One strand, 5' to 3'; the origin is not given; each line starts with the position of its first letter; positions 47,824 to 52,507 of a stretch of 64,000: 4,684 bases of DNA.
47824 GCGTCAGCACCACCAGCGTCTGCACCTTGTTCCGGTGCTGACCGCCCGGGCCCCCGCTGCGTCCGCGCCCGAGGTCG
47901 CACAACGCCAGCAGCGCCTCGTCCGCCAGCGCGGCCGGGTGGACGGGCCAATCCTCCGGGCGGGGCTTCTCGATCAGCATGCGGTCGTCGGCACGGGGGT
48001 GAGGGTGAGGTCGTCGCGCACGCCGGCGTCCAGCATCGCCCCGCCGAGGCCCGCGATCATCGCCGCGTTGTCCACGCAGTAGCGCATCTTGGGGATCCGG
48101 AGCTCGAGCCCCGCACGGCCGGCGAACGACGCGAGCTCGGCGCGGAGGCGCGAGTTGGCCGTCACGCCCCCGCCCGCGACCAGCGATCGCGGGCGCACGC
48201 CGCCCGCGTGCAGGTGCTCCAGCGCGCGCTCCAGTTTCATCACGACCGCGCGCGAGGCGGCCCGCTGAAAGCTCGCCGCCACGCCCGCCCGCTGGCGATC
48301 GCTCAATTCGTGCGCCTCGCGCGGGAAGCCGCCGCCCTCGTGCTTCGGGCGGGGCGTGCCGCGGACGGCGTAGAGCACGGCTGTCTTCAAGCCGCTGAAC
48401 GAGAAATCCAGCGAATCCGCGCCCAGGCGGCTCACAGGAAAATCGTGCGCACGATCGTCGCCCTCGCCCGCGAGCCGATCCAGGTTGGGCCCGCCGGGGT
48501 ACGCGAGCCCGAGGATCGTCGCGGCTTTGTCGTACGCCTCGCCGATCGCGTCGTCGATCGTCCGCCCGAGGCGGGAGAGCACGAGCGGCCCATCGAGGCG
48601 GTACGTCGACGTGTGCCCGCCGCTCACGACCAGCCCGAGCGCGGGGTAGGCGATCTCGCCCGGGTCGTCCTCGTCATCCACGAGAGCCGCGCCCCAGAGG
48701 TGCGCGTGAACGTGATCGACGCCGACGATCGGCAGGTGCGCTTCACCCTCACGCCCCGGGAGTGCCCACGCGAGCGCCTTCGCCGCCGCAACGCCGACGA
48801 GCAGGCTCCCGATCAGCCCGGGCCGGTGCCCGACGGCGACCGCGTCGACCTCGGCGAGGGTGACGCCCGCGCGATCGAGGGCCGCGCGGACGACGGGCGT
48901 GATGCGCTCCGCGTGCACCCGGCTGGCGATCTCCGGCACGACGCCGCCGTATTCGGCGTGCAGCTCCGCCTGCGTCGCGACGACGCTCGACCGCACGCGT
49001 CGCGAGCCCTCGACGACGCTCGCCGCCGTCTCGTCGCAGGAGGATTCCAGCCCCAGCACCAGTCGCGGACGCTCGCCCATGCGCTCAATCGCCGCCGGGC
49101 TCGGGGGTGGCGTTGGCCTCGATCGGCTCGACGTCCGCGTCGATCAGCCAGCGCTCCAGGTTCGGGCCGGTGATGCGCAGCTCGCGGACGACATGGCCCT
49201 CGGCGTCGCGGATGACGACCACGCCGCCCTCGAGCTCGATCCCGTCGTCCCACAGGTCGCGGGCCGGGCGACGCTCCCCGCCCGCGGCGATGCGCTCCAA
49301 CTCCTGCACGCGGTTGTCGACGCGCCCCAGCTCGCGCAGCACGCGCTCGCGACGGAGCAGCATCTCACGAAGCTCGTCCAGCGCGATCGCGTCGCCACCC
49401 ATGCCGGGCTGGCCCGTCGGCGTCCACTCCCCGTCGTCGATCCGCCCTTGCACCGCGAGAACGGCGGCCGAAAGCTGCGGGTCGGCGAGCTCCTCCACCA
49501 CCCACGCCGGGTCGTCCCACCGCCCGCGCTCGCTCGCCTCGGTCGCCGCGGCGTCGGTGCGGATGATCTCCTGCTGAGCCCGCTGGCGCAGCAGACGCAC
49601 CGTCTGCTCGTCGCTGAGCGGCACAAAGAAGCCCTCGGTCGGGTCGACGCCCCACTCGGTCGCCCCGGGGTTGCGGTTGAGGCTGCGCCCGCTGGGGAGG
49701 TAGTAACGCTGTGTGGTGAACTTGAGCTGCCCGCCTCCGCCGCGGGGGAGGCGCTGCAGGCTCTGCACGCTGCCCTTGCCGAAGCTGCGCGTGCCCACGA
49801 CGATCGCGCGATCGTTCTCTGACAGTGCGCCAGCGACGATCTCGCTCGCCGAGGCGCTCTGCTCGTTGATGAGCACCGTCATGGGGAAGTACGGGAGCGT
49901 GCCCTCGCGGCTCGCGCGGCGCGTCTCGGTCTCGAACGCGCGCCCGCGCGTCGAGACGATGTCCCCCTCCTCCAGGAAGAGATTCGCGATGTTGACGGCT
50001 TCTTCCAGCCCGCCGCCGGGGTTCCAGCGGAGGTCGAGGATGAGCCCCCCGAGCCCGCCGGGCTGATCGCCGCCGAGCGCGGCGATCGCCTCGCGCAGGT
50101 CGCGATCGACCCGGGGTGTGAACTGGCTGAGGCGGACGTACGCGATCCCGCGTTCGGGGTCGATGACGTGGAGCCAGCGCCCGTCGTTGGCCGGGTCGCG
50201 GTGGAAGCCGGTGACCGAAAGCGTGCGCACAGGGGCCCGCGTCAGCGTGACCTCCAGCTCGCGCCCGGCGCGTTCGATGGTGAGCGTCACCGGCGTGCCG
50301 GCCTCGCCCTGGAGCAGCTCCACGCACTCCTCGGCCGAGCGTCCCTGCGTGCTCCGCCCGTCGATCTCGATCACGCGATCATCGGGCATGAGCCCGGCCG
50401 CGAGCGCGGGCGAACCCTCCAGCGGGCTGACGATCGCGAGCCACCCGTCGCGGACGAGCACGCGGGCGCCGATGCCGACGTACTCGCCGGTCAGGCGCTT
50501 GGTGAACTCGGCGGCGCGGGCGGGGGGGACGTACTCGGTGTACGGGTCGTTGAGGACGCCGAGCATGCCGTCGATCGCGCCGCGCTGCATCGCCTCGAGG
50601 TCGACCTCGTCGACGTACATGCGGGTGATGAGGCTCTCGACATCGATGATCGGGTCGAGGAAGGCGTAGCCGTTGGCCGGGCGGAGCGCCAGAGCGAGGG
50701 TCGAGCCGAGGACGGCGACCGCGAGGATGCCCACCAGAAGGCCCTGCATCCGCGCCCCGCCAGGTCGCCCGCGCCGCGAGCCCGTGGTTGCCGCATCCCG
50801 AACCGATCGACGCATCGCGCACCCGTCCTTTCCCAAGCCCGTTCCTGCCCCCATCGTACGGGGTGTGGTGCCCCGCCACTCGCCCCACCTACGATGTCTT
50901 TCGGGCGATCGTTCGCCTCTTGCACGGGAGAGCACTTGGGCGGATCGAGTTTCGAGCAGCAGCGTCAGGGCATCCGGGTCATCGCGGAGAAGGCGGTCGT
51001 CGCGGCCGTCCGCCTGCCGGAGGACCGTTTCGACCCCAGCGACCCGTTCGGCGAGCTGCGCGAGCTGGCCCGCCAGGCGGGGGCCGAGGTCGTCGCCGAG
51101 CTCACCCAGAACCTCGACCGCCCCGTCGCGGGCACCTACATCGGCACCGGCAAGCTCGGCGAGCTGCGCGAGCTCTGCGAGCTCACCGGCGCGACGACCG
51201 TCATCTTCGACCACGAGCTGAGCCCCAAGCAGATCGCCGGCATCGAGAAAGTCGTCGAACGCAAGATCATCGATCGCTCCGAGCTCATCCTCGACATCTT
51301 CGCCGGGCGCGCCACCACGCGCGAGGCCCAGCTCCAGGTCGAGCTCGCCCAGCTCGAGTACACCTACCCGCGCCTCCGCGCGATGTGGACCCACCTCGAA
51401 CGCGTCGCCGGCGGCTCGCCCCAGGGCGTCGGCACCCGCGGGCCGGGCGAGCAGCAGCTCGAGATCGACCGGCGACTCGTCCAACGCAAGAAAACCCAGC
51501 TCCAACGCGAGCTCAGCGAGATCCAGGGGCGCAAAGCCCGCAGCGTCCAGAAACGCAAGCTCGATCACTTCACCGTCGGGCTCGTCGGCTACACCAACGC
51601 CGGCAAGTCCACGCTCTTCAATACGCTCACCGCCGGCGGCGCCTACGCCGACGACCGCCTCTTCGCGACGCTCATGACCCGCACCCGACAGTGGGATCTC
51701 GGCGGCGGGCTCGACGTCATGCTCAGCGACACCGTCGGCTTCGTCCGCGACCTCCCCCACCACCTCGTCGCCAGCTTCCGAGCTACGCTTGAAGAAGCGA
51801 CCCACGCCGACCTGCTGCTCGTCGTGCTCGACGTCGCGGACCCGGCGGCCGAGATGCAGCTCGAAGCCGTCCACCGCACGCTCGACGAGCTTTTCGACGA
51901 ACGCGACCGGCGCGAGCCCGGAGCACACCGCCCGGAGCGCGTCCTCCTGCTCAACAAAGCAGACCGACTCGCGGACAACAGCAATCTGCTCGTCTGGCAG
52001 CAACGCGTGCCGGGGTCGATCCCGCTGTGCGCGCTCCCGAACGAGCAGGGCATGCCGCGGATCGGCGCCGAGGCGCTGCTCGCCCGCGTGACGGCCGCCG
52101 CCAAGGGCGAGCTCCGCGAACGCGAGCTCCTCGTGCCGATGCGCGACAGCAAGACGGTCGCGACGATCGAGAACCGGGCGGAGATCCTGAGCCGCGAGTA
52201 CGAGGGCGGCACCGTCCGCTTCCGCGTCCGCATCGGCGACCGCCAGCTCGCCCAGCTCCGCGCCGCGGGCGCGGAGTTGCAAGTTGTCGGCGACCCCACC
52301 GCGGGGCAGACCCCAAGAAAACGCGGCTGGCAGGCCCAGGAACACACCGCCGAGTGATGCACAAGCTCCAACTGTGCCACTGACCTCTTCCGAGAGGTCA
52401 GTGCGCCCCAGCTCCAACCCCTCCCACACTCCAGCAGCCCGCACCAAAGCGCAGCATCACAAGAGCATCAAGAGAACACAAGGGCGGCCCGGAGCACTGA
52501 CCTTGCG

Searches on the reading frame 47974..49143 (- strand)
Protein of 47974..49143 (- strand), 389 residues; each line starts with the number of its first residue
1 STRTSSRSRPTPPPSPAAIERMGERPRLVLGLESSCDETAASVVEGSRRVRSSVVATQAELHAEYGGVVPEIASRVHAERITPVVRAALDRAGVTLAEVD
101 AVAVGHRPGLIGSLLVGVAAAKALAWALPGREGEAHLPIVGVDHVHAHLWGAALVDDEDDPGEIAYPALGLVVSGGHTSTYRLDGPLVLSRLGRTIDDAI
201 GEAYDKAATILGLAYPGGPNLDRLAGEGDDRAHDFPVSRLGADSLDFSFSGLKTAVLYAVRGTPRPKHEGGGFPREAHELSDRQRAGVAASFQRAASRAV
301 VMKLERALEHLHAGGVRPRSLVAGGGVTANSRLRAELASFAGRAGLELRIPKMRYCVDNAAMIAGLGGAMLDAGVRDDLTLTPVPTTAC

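Call 65: search_protein_families(library=pfam, proteins=[window:47974-49143:-], max_evalue=0.00001)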
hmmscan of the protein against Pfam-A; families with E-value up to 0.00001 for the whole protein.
window:47974-49143:- (389 aa): 1 family
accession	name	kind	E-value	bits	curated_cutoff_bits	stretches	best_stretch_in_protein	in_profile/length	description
PF00814.31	TsaD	-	1.3e-78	264.8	24.8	1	50-364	2-263/264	tRNA N6-adenosine threonylcarbamoyltransferase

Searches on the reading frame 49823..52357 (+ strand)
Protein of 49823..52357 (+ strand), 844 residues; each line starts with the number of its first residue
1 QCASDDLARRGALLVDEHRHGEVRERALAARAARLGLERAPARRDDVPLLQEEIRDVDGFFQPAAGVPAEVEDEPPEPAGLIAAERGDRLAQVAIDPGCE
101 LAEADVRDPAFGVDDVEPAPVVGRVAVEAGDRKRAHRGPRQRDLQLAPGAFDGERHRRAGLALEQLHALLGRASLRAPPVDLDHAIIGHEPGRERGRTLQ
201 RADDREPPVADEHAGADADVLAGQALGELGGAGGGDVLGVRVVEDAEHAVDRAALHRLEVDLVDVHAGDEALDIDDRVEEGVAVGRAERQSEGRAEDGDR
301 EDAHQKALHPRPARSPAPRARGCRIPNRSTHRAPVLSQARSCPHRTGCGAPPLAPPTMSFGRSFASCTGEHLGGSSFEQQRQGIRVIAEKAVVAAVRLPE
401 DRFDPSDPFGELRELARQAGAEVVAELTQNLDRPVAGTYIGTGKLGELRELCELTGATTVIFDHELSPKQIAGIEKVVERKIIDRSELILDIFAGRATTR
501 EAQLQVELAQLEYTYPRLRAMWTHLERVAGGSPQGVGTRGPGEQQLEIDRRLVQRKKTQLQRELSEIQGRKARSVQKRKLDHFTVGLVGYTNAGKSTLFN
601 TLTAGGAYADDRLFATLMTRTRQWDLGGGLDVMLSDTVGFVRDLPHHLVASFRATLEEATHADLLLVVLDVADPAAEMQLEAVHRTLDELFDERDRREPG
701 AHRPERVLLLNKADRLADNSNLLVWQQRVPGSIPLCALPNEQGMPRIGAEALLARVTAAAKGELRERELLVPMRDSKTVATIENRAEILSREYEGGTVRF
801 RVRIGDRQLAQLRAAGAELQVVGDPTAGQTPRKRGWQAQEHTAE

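Call 65: search_protein_families(library=pfam, proteins=[window:49823-52357:+], max_evalue=0.00001)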
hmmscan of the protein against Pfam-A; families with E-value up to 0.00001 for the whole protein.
window:49823-52357:+ (844 aa): 3 families
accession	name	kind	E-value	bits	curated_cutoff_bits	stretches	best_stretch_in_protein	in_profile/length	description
PF13167.11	GTP-bdg_N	-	6.6e-29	100.8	25.4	1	410-494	5-89/89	GTP-binding GTPase N-terminal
PF16360.10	GTP-bdg_M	-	9.8e-26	90.6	29.5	1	496-578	1-79/79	GTP-binding GTPase Middle Region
PF01926.29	MMR_HSR1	-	2.4e-16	60.3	21.9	1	584-691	1-100/113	50S ribosome-binding GTPase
